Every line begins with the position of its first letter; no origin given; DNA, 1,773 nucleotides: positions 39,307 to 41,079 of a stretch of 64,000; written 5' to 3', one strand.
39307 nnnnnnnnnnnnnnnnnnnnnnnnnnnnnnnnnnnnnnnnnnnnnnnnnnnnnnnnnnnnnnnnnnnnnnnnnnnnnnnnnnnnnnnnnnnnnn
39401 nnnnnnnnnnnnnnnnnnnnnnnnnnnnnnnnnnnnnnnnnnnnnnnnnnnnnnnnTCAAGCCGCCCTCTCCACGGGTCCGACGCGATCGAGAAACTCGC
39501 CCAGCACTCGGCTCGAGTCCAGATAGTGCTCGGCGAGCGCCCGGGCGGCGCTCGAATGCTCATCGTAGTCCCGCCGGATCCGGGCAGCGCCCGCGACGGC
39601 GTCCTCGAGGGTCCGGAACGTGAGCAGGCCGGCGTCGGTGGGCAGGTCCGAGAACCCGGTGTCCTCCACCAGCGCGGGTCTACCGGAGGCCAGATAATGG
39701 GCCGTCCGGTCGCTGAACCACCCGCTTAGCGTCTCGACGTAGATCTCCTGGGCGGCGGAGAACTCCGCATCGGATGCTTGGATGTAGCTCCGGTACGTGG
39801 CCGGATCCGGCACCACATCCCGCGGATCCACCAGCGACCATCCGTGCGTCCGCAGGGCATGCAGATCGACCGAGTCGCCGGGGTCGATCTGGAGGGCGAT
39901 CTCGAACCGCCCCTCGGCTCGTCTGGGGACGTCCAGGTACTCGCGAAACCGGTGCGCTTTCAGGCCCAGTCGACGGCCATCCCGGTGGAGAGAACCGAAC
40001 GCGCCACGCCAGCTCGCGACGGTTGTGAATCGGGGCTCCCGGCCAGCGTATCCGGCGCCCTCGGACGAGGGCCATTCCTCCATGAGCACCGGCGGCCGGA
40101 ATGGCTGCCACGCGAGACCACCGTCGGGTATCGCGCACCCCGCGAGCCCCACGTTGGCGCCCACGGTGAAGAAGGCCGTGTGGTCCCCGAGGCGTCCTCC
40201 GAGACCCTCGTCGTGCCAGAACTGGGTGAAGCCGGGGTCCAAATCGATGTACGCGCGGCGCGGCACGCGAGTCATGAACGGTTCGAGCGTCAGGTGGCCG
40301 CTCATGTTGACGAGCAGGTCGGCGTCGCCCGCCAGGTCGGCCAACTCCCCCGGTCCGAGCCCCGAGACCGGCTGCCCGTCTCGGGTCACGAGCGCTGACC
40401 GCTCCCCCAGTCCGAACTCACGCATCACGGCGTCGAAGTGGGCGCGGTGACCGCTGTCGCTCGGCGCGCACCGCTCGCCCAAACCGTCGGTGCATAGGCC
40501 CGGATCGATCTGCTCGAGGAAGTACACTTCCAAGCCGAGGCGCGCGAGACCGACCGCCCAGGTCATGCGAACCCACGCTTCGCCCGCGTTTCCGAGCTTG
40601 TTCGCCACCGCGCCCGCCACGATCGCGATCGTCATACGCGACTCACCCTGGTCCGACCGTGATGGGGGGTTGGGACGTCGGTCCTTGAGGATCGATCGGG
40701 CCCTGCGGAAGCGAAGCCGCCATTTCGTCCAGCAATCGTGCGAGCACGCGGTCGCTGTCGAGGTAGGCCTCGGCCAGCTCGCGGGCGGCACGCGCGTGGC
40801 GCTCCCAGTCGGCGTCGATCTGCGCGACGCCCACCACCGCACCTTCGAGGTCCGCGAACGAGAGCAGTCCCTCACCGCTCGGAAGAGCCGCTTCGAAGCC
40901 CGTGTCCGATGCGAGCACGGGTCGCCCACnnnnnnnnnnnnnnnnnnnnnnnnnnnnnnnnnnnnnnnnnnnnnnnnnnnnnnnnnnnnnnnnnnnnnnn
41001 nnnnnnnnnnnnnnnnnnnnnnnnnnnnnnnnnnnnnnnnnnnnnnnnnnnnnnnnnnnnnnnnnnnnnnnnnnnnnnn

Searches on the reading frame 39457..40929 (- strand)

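Call 18: search_protein_families(library=pfam, proteins=[window:39457-40929:-], max_evalue=0.001)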
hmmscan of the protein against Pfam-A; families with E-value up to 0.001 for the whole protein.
window:39457-40929:- (490 aa): 0 families

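Call 23: search_protein_families(library=pfam, proteins=[window:39457-40929:-], max_evalue=5)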
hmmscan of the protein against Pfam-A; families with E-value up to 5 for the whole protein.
window:39457-40929:- (490 aa): 1 family
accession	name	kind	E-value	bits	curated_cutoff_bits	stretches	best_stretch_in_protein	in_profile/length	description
PF11197.13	DUF2835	-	0.15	12.4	25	1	315-346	29-59/71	Protein of unknown function (DUF2835)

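Call 59: search_protein_families(library=ncbifam, proteins=[window:39457-40929:-], max_evalue=0.01)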
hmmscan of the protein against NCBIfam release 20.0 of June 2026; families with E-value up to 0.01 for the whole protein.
window:39457-40929:- (490 aa): 0 families
